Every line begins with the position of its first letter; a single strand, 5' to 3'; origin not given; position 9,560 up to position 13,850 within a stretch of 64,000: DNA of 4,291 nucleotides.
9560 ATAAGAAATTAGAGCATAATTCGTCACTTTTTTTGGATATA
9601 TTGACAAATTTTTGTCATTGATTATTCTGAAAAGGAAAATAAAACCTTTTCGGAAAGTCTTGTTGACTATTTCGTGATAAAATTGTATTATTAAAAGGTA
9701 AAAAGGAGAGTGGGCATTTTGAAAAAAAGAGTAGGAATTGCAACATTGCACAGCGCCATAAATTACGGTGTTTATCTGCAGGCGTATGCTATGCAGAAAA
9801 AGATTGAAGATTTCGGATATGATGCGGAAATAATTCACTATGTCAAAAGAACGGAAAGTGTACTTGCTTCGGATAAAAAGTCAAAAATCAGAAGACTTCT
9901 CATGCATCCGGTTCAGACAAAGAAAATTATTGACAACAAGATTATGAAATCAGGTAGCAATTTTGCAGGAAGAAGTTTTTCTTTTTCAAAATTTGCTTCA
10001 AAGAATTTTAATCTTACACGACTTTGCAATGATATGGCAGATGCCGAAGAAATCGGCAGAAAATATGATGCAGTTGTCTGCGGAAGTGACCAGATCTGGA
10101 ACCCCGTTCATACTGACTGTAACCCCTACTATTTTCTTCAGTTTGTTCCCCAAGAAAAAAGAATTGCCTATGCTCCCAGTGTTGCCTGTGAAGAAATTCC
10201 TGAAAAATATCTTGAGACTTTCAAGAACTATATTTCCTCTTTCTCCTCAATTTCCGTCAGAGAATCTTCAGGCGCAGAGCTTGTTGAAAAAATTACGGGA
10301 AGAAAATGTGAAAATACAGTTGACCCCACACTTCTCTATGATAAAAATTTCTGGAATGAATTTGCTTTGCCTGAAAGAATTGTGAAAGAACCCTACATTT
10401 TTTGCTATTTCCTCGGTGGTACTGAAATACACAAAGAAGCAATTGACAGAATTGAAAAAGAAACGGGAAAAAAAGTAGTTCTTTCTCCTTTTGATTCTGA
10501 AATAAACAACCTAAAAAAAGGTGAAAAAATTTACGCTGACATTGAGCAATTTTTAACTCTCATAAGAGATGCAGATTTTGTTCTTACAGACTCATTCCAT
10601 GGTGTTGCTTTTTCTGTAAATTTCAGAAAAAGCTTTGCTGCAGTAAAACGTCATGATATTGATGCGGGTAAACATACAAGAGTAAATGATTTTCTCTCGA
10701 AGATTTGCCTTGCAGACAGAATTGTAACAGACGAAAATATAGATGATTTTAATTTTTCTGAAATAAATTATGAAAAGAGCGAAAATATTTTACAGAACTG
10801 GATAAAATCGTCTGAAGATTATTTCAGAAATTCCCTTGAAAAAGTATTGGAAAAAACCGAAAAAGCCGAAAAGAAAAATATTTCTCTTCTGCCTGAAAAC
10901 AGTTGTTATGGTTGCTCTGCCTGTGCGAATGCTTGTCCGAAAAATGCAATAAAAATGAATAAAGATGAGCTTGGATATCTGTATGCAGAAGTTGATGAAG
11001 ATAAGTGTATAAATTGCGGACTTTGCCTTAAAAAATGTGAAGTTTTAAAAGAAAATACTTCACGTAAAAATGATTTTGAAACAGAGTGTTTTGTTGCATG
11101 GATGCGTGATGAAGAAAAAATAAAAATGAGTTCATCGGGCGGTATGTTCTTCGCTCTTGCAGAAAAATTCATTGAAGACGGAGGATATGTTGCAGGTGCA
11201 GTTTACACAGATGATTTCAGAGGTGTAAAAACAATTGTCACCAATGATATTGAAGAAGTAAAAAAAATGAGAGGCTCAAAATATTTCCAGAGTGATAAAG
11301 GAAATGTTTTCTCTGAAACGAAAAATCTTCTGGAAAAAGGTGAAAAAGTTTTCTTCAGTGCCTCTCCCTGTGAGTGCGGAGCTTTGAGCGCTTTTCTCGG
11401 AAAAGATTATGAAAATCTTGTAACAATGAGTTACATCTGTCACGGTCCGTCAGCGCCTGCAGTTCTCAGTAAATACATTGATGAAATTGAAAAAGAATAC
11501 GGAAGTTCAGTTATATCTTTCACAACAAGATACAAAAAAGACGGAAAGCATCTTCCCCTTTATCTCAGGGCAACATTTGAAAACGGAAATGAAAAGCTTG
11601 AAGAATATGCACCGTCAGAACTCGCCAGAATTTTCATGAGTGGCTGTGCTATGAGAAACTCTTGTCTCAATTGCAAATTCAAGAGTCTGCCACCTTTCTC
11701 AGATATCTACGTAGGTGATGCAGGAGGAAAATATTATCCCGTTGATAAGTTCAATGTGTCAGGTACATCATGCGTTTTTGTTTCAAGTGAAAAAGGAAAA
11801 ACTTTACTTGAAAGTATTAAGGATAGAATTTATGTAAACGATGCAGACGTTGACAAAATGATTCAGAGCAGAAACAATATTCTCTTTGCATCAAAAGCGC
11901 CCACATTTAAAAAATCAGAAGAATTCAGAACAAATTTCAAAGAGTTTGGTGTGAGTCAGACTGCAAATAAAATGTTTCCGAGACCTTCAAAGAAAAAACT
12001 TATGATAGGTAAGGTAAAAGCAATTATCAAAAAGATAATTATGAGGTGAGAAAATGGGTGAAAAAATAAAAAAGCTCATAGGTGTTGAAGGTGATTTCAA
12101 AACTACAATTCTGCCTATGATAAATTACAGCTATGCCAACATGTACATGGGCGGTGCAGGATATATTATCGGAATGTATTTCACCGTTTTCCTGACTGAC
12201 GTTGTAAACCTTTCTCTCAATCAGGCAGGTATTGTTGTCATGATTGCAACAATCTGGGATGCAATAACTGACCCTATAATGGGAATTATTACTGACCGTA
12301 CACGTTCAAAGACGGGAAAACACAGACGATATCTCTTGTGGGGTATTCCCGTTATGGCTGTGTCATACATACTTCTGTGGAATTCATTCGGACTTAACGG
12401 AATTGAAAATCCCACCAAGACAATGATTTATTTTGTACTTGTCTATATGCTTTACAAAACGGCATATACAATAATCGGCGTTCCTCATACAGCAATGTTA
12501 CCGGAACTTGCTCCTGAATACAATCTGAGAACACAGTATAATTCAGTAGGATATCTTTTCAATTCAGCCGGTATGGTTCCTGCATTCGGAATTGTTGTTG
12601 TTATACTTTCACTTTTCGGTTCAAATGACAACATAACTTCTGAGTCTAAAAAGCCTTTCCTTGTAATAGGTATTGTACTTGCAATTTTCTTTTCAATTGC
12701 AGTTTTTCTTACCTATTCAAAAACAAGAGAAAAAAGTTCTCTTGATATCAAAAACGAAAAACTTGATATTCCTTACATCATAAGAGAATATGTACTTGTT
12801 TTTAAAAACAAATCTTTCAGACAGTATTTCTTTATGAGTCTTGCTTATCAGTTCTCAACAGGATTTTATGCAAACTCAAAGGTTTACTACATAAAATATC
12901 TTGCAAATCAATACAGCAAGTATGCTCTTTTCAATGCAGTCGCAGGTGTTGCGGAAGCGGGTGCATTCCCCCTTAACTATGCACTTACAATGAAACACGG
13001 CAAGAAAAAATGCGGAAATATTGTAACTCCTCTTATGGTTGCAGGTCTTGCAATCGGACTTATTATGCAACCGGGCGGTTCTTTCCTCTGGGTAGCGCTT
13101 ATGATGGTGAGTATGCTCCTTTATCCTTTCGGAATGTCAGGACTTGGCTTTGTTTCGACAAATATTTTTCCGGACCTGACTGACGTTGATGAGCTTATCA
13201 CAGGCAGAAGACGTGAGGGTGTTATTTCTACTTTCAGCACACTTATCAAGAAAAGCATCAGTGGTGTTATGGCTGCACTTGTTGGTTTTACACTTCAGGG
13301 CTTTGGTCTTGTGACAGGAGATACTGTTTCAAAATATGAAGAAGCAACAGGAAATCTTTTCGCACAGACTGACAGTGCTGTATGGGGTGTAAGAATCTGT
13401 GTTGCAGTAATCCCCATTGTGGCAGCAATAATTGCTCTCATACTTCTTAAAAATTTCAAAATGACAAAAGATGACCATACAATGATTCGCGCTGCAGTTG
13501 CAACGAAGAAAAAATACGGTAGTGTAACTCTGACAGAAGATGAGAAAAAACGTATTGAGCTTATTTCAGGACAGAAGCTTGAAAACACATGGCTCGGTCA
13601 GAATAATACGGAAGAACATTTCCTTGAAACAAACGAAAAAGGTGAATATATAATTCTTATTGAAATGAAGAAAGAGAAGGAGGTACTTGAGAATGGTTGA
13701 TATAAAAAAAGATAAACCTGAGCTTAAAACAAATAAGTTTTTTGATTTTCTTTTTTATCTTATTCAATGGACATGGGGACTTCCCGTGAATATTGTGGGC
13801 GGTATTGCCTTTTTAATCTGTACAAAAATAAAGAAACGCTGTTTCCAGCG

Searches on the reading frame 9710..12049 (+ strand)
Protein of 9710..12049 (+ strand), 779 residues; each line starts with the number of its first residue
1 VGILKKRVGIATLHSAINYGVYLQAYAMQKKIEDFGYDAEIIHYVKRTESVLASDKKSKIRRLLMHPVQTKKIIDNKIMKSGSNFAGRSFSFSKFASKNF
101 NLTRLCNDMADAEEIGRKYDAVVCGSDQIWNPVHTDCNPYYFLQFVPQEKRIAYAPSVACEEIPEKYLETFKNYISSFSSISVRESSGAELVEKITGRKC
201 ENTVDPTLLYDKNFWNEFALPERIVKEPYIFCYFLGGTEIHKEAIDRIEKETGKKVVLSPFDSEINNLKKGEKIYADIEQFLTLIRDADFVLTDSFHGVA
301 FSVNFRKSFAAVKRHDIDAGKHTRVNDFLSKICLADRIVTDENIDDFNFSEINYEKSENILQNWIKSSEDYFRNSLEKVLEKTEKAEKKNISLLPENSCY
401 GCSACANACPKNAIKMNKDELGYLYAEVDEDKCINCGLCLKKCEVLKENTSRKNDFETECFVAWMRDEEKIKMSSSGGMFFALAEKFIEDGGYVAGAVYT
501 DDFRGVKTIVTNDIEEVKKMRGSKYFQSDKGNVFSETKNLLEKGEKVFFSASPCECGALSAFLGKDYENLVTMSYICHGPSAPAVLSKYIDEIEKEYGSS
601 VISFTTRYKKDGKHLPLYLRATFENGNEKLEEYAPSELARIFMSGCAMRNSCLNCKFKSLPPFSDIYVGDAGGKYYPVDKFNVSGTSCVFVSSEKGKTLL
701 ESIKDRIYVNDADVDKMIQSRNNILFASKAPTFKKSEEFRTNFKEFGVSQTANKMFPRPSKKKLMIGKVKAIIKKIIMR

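Call 20: search_protein_families(library=pfam, proteins=[window:9710-12049:+])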
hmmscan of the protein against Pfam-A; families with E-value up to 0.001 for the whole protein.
window:9710-12049:+ (779 aa): 11 families
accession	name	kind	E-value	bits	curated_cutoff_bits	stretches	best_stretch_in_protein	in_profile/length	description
PF04230.19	PS_pyruv_trans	-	5.3e-31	109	25.3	1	18-314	1-278/280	Polysaccharide pyruvyl transferase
PF04432.18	FrhB_FdhB_C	-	5.3e-15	56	23.3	1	545-713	2-146/150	Coenzyme F420 hydrogenase/dehydrogenase, beta subunit C terminus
PF04422.18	FrhB_FdhB_N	-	2.6e-09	37.5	22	1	460-528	1-71/78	Coenzyme F420 hydrogenase/dehydrogenase, beta subunit N-term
PF12838.12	Fer4_7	-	2.7e-09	37.8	27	1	398-444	1-49/52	4Fe-4S dicluster domain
PF00037.32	Fer4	-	2.4e-08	33.9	21.1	2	396-415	5-24/24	4Fe-4S binding domain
PF14697.11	Fer4_21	-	4.9e-07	30.2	35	0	387-416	30-59/59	4Fe-4S dicluster domain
PF13187.11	Fer4_9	-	1.2e-06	28.9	27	1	399-444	2-48/52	4Fe-4S dicluster domain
PF25160.1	LdpA_Fe-S-bd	-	1.1e-05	25.6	27.6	1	396-417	25-46/49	LdpA Fe-S cluster-binding domain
PF13183.11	Fer4_8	-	2.1e-05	25.4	27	0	431-453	3-25/68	4Fe-4S dicluster domain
PF12837.12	Fer4_6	-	6.5e-05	23.1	25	1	426-444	2-20/24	4Fe-4S binding domain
PF12797.12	Fer4_2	-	0.00076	19.7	24.5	0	427-443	4-20/22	4Fe-4S binding domain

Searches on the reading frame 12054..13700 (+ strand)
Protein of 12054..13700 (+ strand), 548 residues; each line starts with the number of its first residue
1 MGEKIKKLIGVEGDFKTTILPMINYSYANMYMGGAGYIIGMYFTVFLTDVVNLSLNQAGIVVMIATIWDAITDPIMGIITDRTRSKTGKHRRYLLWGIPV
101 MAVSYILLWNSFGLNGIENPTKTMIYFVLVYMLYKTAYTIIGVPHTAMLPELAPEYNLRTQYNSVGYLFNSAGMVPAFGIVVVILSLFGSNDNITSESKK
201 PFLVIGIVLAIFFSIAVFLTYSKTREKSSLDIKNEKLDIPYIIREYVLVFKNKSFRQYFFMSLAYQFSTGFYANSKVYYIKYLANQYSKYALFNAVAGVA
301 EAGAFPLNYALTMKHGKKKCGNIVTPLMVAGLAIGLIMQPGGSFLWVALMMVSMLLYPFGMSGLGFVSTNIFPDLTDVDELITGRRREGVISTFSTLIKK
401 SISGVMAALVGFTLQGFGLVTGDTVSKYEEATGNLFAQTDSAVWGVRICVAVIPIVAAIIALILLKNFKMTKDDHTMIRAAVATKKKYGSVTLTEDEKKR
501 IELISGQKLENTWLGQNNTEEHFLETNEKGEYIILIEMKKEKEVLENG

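Call 20: search_protein_families(library=pfam, proteins=[window:12054-13700:+])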
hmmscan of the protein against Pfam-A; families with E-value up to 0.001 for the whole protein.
window:12054-13700:+ (548 aa): 3 families
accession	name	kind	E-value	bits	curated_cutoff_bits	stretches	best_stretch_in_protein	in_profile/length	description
PF13347.12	MFS_2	-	5.6e-66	223.3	27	1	25-471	2-426/427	MFS/sugar transport protein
PF07690.21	MFS_1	-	4.6e-17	62.4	33.4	1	32-376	8-320/347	Major Facilitator Superfamily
PF12832.13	MFS_1_like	-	2.6e-07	30.5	25.2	1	42-318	21-277/373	MFS_1 like family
